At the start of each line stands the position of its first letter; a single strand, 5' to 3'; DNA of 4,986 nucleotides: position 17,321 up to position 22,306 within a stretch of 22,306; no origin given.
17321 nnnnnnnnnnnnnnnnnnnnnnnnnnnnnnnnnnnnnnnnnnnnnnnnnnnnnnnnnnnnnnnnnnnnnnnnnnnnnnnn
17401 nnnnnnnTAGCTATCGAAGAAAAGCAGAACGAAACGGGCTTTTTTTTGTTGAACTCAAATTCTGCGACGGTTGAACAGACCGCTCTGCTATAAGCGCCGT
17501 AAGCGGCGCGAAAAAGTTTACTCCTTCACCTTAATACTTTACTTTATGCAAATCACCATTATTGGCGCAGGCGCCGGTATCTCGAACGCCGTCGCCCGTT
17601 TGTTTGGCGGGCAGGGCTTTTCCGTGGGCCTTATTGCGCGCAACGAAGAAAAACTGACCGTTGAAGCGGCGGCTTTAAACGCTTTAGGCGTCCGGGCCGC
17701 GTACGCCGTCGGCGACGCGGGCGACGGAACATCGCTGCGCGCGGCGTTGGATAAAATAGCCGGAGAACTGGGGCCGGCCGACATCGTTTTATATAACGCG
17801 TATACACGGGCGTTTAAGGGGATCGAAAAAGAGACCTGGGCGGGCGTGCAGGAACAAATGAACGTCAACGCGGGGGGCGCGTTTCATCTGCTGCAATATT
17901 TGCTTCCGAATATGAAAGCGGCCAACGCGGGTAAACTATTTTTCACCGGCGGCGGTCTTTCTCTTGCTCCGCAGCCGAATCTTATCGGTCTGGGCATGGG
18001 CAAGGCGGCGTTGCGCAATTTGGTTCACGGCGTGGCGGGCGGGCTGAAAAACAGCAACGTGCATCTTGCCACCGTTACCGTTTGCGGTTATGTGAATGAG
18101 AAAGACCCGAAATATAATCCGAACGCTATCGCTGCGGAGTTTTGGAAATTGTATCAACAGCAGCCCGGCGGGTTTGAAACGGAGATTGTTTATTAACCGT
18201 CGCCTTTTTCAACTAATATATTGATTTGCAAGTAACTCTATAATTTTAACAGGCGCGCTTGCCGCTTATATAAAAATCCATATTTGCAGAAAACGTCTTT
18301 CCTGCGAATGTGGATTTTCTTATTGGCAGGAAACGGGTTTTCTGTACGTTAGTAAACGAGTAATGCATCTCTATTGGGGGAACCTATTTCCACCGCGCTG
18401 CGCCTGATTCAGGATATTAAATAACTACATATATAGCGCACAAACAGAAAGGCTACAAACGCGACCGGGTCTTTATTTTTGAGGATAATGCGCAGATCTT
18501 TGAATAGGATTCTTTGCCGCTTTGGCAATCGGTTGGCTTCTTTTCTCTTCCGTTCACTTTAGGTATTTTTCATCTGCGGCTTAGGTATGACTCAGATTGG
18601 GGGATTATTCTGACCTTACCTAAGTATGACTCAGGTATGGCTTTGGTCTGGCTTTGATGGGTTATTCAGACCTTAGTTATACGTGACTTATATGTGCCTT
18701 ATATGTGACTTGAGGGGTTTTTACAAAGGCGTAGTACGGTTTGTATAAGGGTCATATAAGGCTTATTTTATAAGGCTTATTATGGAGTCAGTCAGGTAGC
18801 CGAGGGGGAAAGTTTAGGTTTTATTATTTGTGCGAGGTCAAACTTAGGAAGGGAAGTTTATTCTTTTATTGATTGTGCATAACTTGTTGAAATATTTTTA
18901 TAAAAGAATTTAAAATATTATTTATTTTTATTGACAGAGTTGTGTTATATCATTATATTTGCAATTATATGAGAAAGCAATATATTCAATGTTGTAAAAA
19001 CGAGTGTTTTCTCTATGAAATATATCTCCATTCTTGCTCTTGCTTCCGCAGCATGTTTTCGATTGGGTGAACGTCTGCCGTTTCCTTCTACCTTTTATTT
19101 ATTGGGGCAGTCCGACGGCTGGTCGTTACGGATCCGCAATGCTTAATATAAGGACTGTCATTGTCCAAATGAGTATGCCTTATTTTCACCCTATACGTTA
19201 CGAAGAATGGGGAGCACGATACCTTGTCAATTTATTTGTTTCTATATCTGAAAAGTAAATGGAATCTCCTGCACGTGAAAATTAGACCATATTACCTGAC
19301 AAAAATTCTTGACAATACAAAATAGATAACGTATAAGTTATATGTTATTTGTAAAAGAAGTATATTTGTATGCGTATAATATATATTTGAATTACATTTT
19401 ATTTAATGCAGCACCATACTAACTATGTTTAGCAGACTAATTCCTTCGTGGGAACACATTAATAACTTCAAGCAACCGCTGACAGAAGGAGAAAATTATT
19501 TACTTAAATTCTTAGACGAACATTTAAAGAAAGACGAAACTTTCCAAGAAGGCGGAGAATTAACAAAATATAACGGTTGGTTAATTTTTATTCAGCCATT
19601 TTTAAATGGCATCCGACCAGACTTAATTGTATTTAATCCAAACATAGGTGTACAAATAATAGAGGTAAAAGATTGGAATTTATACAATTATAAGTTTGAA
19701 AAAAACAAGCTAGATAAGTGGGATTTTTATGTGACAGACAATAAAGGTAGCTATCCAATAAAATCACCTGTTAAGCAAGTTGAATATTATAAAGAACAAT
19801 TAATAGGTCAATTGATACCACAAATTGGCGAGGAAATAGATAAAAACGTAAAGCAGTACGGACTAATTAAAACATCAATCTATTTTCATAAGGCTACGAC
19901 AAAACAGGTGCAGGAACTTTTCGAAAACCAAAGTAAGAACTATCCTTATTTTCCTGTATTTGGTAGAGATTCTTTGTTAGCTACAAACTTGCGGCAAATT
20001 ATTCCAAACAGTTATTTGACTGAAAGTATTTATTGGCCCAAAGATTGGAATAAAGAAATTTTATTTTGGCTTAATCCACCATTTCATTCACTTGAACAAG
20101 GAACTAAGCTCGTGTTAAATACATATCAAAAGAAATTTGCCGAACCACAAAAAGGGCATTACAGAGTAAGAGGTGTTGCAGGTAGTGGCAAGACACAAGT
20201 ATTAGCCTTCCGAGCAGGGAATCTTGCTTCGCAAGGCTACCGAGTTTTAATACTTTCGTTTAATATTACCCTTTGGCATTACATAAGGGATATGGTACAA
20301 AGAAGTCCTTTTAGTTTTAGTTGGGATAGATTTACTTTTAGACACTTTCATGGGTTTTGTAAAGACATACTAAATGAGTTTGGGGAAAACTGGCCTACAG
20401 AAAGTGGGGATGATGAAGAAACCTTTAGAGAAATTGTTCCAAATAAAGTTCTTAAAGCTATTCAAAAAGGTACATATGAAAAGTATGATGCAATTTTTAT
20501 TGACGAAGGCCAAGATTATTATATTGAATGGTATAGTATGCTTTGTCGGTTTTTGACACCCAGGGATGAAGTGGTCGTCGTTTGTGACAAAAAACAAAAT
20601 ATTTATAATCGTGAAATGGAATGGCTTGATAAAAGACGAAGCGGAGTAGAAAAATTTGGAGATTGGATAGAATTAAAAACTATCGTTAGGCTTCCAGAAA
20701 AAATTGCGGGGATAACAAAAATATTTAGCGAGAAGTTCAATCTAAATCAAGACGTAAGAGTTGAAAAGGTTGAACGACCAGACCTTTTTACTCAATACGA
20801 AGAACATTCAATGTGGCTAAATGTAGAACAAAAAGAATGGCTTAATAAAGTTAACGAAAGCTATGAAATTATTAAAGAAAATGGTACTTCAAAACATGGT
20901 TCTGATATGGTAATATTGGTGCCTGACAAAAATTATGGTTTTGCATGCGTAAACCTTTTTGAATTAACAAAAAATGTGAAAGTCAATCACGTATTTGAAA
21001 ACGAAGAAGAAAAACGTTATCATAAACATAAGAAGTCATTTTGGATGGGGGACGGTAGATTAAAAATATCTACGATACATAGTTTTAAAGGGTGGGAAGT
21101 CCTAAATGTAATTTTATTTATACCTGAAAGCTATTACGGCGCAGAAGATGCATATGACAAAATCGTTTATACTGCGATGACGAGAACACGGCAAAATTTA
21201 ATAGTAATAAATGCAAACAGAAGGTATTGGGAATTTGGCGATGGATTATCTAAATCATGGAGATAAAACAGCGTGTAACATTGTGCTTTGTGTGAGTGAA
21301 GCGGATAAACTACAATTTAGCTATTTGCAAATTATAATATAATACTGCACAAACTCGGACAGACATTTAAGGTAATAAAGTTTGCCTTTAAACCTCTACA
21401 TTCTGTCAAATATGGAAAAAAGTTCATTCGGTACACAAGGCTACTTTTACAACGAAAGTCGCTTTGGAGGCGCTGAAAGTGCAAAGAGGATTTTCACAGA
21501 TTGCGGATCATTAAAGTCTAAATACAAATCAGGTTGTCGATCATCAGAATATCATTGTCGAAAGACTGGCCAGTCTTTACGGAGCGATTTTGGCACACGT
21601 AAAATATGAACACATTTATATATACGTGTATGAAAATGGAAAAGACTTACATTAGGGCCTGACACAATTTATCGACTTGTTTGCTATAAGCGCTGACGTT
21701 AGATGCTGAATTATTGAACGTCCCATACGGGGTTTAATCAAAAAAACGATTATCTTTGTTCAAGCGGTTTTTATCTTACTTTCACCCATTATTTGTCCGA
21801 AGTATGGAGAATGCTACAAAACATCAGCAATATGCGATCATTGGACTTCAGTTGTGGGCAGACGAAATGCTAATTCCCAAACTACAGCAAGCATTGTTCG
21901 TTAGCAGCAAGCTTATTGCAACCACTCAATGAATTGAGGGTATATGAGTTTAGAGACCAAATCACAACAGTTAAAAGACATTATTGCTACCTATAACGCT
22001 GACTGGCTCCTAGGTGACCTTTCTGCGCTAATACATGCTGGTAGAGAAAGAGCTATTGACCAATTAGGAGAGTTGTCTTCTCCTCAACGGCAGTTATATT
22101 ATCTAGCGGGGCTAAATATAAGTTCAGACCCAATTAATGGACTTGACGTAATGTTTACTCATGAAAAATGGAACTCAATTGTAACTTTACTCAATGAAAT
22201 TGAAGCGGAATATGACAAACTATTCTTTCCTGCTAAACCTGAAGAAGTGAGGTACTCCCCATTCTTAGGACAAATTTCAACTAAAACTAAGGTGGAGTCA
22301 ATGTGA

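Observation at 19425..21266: AT-rich single-polypeptide nuclease-helicase fusion: candidate stand-alone defence gene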

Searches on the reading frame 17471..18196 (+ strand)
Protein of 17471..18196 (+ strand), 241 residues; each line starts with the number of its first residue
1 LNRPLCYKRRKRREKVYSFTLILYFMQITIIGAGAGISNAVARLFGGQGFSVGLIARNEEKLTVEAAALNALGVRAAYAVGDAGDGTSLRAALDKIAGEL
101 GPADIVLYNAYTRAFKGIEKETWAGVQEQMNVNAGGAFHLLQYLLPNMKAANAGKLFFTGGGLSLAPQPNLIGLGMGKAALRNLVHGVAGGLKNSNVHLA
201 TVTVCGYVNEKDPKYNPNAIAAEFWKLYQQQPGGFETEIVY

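Call 9: search_protein_families(library=pfam, proteins=[window:17471-18196:+], max_evalue=0.001)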
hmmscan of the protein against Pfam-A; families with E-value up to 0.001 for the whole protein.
window:17471-18196:+ (241 aa): 2 families
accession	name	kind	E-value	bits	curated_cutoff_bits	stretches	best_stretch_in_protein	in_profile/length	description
PF00106.31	adh_short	-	2.5e-23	83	26.6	1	28-208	3-182/195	short chain dehydrogenase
PF13561.12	adh_short_C2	-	2.3e-15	57.3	27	1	32-202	1-171/236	Enoyl-(Acyl carrier protein) reductase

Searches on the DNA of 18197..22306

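Call 79: search_rna_families(source=window, start=18197, end=22306, threshold=evalue, max_evalue=1)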
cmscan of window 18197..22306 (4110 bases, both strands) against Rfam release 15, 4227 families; matches with E-value up to 1: 2.
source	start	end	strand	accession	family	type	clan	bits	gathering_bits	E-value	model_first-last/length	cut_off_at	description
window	18266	18323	-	RF04255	MIR8001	Gene; miRNA;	-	26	90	0.08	1-67/67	no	MIR8001 microRNA precursor family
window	18264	18329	+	RF04255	MIR8001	Gene; miRNA;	-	24.5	90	0.19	1-67/67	no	MIR8001 microRNA precursor family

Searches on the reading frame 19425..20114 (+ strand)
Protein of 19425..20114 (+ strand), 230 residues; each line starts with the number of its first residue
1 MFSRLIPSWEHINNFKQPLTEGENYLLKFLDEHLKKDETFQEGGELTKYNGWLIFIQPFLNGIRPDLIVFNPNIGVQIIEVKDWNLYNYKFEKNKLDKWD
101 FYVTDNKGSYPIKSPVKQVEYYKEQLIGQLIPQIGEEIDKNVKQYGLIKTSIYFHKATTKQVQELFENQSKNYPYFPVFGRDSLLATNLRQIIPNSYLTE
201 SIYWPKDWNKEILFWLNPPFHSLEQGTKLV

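Call 61: predict_structure(alignment_id=A2)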
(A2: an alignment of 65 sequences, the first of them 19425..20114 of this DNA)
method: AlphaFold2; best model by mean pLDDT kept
length: 230 residues; sequences in the alignment: 65
mean_pLDDT: 89.4   pTM: 0.87
mean pLDDT of the five models: 89.4, 89.3, 88.9, 87.1, 86.2
residues with pLDDT >= 90: 161; 70-90: 51; 50-70: 8; < 50: 10
segments of 3 or more residues with pLDDT < 50: 221-230
pLDDT, mean of each block of 10 residues (from residue 1): 90 92 98 96 92 95 93 96 95 91 95 93 90 88 86 96 87 77 96 93 90 84 45
secondary structure, 60 per line:
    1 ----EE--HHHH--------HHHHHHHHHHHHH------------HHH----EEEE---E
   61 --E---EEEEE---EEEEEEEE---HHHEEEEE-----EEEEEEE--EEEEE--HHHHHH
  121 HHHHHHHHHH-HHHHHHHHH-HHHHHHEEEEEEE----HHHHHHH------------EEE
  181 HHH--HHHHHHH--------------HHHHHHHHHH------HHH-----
elements in order: H9-12 H21-33 E53-56 E67-71 E75-82 E89-93 E99-105 E108-112 H115-130 H132-140 H142-147 E148-154 H159-165 E178-180 H186-192 H207-216

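Call 63: fold_search(model_id=the predicted structure, library=pdb)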
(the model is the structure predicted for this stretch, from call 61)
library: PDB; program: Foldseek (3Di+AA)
matches with E <= 10: 458; with E <= 0.001: 0
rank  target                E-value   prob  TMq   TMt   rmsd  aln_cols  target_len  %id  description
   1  2okf_A                7.7e-02  0.30  0.23  0.36   7.6       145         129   14  CRYSTAL STRUCTURE OF A FDXN ELEMENT EXCISION CONTROLLING FACTOR PROTEIN (AVA_3312) FROM ANABAENA VARIABILIS AT 1.60 A  (released 2007-01-30)
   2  8q41_B                8.7e-02  0.75  0.34  0.20   7.6       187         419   13  Crystal structure of Can2 (E341A) bound to cA4 and TTTAAA ssDNA (released 2023-11-22)
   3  5gke_A                1.4e-01  0.57  0.29  0.28   6.2       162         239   11  Structure of EndoMS-dsDNA1 complex (released 2016-11-02)
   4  2ewf                  1.5e-01  0.20  0.19  0.10   8.7       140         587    9  Crystal structure of the site-specific DNA nickase N.BspD6I (released 2006-11-21)
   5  2inb                  1.6e-01  0.20  0.22  0.35   7.8       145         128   12  Crystal structure of an XisH family protein (ZP_00107633.1) from Nostoc punctiforme PCC 73102 at 1.60 A resolution (released 2006-10-24)
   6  9wuf                  1.7e-01  0.33  0.29  0.07   8.7       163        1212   18  Cryo-EM structure of Upx (released 2026-02-11)
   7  2vld_A                2.2e-01  0.54  0.30  0.30   7.4       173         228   11  crystal structure of a repair endonuclease from Pyrococcus abyssi (released 2009-05-19)
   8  9lbn_H                3.2e-01  0.33  0.14  0.09   8.7        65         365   11  The composite cryo-EM structure of the head-to-tail connector and head-proximal tail components of bacteriophage phiXa (released 2025-05-07)
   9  2vff_B                3.9e-01  0.13  0.17  0.17   6.8        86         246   16  Crystal structure of the F96H mutant of Plasmodium falciparum triosephosphate isomerase (released 2008-12-09)
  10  9c1m_G                3.9e-01  0.06  0.16  0.10  17.7       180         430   14  HerA-DUF assembly 1 (released 2025-06-04)
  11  2vld_B                4.2e-01  0.38  0.30  0.31   7.2       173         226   11  crystal structure of a repair endonuclease from Pyrococcus abyssi (released 2009-05-19)
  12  5liq_B                4.7e-01  0.12  0.19  0.10   8.6       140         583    9  The structure of C160S,C508S,C578S mutant of Nt.BspD6I nicking endonuclease at 0.185 nm resolution . (released 2017-08-02)
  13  5liq_A                4.7e-01  0.08  0.19  0.10  15.5       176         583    8  The structure of C160S,C508S,C578S mutant of Nt.BspD6I nicking endonuclease at 0.185 nm resolution . (released 2017-08-02)
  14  5lhc_A                5.0e-01  0.12  0.23  0.12  10.3       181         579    8  The structure of D456A mutant of Nt.BspD6I nicking endonuclease at 0.24 nm resolution . (released 2017-08-16)
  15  6qnz_B                5.0e-01  0.11  0.19  0.10   8.7       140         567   10  Crystal structure of the site-specific DNA nickase N.BspD6I E418A Mutant (released 2020-03-04)
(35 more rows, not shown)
